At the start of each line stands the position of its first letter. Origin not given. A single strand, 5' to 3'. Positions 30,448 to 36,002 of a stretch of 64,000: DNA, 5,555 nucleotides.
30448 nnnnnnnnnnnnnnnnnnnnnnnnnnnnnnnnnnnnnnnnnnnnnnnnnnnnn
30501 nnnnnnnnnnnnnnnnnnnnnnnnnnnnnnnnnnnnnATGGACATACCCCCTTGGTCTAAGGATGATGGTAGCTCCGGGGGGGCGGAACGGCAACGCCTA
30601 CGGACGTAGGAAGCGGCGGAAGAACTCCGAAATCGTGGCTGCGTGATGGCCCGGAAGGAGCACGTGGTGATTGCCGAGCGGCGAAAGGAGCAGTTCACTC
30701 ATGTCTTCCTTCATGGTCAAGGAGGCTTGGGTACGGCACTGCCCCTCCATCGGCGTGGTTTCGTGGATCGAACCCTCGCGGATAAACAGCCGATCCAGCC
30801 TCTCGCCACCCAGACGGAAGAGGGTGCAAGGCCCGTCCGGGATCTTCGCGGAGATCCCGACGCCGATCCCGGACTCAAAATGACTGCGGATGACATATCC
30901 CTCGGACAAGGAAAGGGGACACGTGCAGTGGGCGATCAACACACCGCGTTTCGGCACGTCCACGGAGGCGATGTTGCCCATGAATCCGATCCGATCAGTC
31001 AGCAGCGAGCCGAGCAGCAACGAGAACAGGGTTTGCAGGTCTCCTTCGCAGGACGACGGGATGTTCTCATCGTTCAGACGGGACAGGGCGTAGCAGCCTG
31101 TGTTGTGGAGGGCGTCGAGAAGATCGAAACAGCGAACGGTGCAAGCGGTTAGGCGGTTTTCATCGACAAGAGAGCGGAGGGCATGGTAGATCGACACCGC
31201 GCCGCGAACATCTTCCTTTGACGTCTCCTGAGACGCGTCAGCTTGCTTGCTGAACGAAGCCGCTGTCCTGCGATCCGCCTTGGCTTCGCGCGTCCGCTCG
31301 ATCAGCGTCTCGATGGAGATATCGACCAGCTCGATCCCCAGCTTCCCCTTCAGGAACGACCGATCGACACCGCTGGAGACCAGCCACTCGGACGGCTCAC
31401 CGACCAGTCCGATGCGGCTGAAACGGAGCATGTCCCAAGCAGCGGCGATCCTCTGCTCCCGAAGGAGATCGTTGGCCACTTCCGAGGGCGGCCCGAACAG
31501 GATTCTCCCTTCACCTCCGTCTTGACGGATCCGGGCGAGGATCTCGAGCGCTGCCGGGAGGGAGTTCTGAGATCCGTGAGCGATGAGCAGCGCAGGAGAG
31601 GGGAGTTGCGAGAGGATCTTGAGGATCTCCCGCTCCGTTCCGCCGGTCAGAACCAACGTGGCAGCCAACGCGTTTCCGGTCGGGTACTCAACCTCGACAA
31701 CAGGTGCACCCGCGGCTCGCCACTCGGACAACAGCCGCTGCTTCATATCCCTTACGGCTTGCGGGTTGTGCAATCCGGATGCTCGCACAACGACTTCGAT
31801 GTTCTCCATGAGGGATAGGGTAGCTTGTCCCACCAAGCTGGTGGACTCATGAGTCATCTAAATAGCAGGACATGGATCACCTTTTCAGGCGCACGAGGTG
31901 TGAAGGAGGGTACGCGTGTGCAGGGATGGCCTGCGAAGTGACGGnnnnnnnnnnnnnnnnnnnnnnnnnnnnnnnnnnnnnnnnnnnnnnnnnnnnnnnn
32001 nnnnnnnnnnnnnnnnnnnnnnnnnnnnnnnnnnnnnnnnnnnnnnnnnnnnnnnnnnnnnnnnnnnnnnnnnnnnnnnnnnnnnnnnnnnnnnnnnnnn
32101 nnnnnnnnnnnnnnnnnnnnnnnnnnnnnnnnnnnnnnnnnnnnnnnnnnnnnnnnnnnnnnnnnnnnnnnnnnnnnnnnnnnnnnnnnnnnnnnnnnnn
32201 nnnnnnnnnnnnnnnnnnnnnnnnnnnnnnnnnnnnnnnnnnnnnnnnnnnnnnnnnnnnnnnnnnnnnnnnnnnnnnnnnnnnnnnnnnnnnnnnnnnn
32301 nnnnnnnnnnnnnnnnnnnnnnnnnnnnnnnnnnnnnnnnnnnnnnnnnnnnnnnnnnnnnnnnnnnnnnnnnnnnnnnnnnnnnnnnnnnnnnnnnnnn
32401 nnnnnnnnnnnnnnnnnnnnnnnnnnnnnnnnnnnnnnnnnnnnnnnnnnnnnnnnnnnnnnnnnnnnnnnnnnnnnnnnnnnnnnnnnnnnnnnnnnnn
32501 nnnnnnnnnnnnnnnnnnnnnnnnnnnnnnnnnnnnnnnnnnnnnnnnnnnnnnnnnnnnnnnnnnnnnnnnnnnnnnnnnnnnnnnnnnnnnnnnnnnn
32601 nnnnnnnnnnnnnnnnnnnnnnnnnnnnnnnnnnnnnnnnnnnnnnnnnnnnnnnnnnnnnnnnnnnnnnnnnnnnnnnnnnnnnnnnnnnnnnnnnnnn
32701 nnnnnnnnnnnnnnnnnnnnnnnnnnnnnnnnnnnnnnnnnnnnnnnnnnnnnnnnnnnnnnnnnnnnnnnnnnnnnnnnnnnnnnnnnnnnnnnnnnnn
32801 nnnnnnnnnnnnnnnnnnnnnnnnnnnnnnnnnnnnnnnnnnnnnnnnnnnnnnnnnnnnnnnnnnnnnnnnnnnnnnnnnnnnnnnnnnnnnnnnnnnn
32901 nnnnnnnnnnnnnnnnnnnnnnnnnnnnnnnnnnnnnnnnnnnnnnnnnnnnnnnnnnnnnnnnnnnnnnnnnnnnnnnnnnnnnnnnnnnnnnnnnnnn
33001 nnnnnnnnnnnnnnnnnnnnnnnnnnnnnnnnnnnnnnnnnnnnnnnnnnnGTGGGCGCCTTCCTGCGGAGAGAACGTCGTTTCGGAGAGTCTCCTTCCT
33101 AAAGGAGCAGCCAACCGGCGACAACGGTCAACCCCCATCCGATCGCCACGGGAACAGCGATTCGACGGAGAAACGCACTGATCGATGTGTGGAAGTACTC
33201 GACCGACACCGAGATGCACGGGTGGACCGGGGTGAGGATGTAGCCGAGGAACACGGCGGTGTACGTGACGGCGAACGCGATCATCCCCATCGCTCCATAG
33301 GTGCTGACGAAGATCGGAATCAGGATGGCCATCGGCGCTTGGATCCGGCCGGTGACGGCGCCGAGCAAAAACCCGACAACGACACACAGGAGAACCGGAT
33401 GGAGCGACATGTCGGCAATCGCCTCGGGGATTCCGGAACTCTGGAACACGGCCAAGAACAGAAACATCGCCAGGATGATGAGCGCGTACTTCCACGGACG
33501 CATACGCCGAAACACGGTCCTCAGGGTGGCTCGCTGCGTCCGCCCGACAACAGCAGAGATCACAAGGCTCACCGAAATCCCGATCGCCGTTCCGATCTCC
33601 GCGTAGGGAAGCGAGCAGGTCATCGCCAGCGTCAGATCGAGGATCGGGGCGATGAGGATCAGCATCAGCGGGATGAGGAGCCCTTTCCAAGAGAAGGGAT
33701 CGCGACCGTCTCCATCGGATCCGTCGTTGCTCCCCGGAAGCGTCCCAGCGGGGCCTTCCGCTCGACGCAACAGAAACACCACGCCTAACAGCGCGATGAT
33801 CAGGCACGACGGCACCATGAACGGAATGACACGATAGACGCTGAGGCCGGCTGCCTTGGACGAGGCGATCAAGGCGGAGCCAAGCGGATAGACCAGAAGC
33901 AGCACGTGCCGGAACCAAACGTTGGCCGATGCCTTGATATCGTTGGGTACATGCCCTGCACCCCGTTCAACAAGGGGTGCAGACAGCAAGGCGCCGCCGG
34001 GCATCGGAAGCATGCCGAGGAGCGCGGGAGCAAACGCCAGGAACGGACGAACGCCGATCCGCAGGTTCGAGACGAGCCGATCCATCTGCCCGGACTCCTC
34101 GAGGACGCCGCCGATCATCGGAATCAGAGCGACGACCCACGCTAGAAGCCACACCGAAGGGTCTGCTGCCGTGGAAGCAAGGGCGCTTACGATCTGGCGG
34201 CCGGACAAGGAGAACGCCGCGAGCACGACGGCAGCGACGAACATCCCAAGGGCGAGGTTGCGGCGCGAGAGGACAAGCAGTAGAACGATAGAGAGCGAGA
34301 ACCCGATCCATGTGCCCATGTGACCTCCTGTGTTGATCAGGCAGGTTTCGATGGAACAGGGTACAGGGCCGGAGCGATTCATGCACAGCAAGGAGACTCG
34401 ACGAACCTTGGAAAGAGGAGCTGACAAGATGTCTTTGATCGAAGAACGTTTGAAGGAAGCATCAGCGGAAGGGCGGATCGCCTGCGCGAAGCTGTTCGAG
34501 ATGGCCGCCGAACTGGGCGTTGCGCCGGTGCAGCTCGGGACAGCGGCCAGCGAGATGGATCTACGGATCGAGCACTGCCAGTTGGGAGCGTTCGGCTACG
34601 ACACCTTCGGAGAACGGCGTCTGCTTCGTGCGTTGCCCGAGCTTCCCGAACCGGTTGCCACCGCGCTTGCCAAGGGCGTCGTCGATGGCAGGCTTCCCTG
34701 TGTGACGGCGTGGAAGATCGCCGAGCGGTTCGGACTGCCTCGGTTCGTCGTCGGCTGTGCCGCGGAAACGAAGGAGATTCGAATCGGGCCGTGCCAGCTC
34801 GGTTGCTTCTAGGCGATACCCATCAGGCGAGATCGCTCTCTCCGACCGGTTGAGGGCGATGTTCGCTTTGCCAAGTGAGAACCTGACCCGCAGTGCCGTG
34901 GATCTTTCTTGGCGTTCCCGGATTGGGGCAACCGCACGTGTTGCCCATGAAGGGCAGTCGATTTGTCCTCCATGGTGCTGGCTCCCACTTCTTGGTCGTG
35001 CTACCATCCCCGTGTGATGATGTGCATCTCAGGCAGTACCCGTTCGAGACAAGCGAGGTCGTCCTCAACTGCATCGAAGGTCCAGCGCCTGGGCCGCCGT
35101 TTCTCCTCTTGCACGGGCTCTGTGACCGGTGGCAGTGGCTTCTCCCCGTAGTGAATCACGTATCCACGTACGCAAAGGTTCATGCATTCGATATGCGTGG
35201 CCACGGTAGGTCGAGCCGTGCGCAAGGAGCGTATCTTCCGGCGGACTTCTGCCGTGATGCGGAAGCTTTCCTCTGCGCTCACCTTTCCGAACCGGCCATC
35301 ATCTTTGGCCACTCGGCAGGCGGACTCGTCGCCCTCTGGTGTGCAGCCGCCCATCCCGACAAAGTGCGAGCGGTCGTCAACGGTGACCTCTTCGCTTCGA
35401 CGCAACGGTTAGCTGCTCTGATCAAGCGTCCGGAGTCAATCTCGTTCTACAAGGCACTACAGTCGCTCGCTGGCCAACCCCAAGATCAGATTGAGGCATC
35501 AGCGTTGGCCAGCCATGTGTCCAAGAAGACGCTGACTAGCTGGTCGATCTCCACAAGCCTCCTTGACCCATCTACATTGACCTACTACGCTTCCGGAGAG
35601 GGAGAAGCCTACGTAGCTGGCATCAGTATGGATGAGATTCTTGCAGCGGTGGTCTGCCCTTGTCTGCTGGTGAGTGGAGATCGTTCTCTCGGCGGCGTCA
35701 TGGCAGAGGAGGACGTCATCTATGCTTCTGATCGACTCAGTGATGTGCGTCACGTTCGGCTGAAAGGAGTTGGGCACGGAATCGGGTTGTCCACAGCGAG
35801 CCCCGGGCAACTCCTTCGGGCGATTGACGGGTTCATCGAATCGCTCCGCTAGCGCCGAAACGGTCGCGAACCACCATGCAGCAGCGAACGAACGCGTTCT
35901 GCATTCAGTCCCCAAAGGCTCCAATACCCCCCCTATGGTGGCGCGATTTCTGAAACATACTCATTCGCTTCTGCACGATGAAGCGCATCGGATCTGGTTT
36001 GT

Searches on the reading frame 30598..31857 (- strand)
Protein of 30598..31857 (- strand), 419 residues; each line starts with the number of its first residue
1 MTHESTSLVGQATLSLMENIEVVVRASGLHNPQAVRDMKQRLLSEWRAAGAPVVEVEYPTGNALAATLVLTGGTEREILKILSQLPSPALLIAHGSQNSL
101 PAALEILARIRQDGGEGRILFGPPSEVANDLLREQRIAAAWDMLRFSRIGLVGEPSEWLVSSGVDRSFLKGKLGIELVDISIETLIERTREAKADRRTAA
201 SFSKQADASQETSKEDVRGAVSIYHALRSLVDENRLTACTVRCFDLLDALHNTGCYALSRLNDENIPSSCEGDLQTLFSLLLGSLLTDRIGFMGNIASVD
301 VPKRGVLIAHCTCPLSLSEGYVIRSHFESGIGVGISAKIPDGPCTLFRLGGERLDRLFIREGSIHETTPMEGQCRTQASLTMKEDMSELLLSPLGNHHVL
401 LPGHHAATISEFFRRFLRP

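Call 4: search_protein_families(library=pfam, proteins=[window:30598-31857:-])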
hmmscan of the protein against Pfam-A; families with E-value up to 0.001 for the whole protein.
window:30598-31857:- (419 aa): 0 families

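Call 35: search_protein_families(library=ncbifam, proteins=[window:30598-31857:-], max_evalue=0.01)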
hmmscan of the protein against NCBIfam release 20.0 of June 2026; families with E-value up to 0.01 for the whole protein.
window:30598-31857:- (419 aa): 2 families
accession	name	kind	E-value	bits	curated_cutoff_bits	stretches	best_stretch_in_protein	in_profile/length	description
NF048012.1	SlpQosIsomSftI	equivalog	7.7e-18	64.4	700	1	119-389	127-405/443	sulfoquinovose isomerase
NF002795.0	PRK02929.1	equivalog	0.0022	16.8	622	1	136-276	165-311/499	L-arabinose isomerase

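Call 54: search_solved_structures(query=window:30598-31857:-, max_evalue=1)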
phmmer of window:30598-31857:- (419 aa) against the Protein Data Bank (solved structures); distinct sequences matched with E-value up to 1: 0.

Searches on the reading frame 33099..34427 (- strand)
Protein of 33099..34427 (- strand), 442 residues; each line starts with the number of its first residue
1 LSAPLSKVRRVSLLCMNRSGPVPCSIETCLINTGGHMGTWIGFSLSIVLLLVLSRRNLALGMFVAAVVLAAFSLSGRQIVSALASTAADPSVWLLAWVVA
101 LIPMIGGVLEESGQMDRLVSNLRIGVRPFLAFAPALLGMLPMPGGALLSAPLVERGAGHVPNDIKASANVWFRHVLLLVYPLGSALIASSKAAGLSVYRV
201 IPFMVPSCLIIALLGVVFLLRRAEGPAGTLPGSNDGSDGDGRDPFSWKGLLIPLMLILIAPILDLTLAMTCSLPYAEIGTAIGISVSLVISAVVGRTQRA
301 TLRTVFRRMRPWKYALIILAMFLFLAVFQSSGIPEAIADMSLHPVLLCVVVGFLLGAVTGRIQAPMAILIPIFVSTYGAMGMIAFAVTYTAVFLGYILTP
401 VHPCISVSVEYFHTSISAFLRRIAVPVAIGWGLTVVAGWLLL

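Call 38: search_protein_families(library=pfam, proteins=[window:33099-34427:-])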
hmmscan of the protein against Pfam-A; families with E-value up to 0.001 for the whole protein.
window:33099-34427:- (442 aa): 1 family
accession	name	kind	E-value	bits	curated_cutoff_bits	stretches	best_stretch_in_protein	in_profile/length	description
PF04165.18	DUF401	-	1.9e-34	120.1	24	1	47-436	12-388/393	Protein of unknown function (DUF401)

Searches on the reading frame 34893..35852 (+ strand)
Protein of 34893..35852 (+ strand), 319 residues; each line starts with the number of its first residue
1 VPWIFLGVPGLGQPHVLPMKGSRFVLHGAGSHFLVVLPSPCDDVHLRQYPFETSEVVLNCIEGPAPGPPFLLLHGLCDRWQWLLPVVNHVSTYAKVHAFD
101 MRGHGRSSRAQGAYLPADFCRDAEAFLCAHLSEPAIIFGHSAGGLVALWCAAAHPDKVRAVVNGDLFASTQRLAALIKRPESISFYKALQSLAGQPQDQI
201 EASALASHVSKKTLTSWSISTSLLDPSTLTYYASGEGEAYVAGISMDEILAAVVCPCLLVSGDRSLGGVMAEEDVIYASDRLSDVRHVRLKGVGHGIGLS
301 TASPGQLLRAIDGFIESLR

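Call 38: search_protein_families(library=pfam, proteins=[window:34893-35852:+])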
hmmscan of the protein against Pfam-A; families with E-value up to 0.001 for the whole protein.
window:34893-35852:+ (319 aa): 5 families
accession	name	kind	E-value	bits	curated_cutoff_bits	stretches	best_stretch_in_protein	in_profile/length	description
PF00561.26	Abhydrolase_1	-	6.2e-18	65.8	25.8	1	68-163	1-99/245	alpha/beta hydrolase fold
PF12697.13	Abhydrolase_6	-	5.2e-14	53.9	26.3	1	71-299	2-208/217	Alpha/beta hydrolase family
PF12146.15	Hydrolase_4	-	4.7e-13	49.4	27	1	71-162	8-105/239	Serine aminopeptidase, S33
PF00326.27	Peptidase_S9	-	0.00032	20.7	22.6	0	133-172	64-103/213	Prolyl oligopeptidase family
PF00756.26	Esterase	-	0.0004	20.7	22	1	135-161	117-143/251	Putative esterase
